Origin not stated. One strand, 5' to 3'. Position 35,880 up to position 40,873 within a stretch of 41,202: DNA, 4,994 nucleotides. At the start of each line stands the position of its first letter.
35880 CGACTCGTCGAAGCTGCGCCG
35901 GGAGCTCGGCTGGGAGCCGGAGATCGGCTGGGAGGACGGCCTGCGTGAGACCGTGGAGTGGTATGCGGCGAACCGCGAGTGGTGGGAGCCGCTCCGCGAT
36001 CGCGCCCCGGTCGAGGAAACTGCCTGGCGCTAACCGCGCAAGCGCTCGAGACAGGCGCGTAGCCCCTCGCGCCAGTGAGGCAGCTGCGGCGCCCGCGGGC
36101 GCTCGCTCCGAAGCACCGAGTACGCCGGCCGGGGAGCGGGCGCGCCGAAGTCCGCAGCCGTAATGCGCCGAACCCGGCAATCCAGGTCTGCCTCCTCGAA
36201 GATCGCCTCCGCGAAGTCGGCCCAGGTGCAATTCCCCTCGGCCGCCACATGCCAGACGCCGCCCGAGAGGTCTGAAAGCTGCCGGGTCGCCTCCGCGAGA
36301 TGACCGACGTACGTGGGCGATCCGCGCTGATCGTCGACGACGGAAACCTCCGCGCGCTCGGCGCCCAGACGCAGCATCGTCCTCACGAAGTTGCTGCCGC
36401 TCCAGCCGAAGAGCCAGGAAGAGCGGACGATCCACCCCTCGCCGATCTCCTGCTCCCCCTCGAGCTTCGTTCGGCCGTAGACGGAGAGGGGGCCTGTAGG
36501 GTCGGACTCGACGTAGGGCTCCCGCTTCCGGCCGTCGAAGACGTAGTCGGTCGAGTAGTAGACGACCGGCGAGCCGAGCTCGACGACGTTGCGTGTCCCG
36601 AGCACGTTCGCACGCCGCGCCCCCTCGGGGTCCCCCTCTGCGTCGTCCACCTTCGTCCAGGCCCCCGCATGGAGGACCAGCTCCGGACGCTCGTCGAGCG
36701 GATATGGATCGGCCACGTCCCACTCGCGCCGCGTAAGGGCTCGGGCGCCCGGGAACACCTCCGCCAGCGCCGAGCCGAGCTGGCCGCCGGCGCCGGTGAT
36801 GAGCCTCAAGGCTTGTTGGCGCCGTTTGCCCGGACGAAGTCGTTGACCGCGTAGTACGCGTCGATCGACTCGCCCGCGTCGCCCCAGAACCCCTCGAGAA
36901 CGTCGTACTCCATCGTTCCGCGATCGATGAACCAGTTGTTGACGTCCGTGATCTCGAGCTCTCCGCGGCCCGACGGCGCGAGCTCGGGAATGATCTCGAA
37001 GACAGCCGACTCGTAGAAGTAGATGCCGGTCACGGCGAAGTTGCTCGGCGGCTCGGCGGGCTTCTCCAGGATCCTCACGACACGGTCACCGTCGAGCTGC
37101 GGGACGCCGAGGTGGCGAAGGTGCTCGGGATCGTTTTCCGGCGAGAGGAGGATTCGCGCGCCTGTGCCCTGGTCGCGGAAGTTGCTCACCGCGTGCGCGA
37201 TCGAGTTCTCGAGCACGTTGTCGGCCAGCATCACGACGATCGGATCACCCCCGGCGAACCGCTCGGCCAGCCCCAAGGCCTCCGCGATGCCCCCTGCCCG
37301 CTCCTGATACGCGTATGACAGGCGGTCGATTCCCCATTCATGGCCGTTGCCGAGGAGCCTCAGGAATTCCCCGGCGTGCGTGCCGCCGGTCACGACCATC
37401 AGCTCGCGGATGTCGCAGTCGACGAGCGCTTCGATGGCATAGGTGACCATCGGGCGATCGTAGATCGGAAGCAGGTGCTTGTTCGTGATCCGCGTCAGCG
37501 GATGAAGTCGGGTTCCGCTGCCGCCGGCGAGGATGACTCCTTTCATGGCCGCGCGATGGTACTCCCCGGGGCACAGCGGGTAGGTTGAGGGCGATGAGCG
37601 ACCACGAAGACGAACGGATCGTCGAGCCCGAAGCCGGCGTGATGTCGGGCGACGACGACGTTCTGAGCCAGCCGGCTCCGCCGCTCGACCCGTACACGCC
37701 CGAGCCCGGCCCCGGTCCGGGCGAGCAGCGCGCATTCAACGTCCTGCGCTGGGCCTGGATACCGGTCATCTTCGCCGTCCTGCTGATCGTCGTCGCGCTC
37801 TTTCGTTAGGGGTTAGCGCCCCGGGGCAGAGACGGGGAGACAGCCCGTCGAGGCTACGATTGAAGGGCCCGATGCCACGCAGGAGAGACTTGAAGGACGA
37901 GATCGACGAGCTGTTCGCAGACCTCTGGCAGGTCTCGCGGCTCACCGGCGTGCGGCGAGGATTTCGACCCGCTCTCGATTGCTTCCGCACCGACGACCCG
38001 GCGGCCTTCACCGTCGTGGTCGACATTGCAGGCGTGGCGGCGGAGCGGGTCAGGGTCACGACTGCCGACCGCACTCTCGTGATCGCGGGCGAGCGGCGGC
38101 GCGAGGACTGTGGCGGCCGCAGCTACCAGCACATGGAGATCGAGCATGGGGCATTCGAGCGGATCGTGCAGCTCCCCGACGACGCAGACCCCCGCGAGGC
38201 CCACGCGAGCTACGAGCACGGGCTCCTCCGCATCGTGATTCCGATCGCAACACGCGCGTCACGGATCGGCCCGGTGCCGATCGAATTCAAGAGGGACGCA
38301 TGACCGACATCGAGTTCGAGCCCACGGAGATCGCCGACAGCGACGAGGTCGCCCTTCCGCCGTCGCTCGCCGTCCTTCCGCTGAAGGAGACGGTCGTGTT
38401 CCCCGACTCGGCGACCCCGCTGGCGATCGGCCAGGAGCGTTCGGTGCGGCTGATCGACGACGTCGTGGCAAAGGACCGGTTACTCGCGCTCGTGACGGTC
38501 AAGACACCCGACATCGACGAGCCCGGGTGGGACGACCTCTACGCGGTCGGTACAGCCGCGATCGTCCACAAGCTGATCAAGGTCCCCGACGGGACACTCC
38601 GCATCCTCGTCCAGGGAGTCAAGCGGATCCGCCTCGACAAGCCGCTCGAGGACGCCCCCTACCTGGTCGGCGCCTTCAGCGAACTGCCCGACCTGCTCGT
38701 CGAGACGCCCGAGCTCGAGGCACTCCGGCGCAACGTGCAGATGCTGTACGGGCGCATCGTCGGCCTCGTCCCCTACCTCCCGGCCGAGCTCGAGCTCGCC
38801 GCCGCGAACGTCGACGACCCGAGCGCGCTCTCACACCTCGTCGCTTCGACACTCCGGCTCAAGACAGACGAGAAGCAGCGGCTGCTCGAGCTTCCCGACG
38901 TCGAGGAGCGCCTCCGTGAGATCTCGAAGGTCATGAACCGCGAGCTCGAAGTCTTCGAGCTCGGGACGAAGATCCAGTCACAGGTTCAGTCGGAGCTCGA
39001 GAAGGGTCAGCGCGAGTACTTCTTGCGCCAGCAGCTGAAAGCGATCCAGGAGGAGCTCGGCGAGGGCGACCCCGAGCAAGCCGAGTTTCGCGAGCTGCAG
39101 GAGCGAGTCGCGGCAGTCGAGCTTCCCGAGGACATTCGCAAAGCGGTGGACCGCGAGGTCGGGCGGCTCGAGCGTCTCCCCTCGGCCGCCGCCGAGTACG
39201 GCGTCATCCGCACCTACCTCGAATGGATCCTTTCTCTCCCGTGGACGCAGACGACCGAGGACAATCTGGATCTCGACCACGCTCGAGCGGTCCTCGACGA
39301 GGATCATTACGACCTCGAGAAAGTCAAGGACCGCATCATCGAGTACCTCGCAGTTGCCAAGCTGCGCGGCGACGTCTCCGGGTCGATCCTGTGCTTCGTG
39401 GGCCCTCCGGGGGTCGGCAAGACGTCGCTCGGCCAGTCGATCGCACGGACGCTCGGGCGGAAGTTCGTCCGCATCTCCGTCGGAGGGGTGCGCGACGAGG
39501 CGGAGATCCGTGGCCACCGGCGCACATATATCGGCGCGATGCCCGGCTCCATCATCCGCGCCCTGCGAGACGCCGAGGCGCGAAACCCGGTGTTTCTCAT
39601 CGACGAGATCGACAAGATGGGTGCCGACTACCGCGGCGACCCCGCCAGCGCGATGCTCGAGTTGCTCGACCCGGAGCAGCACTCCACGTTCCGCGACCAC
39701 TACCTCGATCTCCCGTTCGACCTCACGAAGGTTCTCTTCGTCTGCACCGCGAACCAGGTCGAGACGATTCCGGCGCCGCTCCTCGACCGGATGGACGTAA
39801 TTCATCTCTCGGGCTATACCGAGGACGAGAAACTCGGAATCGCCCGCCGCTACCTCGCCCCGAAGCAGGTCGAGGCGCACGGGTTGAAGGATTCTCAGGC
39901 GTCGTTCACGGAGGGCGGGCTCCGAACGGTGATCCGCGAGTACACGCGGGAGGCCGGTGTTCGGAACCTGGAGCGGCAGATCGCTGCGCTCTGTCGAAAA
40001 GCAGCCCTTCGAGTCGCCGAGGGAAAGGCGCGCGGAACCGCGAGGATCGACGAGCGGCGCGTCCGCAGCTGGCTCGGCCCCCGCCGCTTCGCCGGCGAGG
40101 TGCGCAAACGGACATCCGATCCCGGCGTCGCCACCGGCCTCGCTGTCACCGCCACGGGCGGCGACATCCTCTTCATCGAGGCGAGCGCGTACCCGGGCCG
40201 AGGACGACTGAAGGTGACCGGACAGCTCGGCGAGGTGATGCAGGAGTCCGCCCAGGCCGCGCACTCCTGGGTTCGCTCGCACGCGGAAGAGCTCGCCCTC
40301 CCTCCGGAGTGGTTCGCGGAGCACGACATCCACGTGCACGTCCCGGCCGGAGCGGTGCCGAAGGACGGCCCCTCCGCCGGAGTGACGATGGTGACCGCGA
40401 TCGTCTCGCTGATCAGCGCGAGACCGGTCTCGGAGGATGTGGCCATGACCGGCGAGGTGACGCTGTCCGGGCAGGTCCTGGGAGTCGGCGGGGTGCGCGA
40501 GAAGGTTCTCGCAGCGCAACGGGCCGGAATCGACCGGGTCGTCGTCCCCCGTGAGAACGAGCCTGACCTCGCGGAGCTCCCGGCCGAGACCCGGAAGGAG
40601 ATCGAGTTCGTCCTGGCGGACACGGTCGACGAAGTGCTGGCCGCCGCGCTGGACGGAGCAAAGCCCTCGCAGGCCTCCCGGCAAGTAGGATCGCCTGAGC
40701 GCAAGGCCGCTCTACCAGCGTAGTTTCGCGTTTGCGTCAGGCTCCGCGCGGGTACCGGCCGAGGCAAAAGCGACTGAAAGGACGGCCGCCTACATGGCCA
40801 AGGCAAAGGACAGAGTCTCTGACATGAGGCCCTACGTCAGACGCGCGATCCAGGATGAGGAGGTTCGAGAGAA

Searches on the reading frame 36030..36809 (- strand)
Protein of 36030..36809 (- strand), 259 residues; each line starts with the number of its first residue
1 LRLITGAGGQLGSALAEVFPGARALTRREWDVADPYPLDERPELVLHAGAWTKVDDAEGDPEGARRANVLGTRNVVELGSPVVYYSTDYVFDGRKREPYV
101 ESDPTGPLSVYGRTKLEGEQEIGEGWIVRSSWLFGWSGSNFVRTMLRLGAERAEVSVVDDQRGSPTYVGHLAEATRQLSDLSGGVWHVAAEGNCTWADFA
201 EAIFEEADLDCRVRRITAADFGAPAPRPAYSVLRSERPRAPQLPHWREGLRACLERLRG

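Call 73: search_protein_families(library=pfam, proteins=[window:36030-36809:-], max_evalue=0.00001)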
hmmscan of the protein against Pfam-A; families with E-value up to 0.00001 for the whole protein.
window:36030-36809:- (259 aa): 3 families
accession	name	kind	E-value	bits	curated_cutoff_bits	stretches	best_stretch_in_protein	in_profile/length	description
PF04321.23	RmlD_sub_bind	-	1.1e-75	254.8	27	1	3-257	4-285/287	RmlD substrate binding domain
PF01370.27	Epimerase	-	8.2e-12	45.5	20.9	1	3-121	2-152/240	NAD dependent epimerase/dehydratase family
PF16363.11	GDP_Man_Dehyd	-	3.2e-07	30.6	27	0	41-119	75-161/332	GDP-mannose 4,6 dehydratase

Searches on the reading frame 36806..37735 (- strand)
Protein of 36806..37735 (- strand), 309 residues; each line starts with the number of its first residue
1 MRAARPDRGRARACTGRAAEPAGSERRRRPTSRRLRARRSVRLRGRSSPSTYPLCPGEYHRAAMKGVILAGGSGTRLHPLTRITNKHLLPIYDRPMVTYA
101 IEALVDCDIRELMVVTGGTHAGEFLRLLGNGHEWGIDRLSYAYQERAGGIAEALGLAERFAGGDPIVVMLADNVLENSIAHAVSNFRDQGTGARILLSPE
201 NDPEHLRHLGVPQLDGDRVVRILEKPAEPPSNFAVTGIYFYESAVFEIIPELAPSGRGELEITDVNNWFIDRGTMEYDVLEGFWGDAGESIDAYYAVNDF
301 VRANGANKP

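Call 73: search_protein_families(library=pfam, proteins=[window:36806-37735:-], max_evalue=0.00001)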
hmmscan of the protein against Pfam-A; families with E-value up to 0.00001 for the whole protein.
window:36806-37735:- (309 aa): 2 families
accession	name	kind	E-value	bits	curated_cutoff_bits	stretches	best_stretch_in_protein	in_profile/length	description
PF00483.29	NTP_transferase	-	2.8e-47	161.8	21.2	1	65-302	1-243/245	Nucleotidyl transferase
PF12804.13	NTP_transf_3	-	1.4e-12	48.5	27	1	66-191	1-116/160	MobA-like NTP transferase domain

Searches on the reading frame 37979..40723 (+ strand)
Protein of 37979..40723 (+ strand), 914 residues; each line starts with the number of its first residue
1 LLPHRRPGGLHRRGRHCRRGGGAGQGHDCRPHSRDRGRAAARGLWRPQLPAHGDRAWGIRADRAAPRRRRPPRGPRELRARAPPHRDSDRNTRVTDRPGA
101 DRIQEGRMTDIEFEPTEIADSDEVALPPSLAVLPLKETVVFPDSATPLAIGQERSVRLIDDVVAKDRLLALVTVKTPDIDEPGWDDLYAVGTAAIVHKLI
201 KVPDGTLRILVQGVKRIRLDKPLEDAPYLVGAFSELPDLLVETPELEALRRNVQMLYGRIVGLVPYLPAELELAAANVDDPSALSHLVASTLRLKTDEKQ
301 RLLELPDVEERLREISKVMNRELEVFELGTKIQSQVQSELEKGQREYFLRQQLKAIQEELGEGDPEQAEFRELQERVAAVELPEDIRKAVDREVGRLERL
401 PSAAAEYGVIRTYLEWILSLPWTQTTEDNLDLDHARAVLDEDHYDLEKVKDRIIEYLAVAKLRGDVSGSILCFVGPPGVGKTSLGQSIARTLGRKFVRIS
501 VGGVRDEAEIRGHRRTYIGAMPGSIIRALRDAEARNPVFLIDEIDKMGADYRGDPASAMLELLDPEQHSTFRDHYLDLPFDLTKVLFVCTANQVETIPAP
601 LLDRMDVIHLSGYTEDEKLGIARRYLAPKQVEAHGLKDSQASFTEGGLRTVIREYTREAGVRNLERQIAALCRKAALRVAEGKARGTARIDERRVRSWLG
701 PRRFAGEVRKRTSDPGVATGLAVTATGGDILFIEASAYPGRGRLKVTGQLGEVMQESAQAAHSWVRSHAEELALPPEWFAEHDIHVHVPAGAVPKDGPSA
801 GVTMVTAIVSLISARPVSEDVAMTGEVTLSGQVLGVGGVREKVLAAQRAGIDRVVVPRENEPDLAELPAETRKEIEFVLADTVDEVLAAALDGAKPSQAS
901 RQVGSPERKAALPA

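Call 73: search_protein_families(library=pfam, proteins=[window:37979-40723:+], max_evalue=0.00001)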
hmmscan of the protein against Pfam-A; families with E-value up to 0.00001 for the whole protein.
window:37979-40723:+ (914 aa): 6 families
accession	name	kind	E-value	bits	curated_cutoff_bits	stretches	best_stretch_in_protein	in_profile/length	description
PF05362.19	Lon_C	-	1.4e-83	280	21.1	1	690-891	2-203/205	Lon protease (S16) C-terminal proteolytic domain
PF02190.22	LON_substr_bdg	-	5.8e-44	150.8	28.7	1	130-321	2-200/200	ATP-dependent protease La (LON) substrate-binding domain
PF00004.35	AAA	-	1.7e-25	90.4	21.2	1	471-609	1-127/131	ATPase family associated with various cellular activities (AAA)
PF22667.2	Lon_lid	-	7.8e-23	80.3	27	1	632-684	1-53/57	Lon protease AAA+ ATPase lid domain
PF13541.12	ChlI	-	6.2e-08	33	27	1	734-860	2-121/121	Subunit ChlI of Mg-chelatase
PF07728.20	AAA_5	-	1.3e-06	28.8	22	1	471-604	2-138/139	AAA domain (dynein-related subfamily)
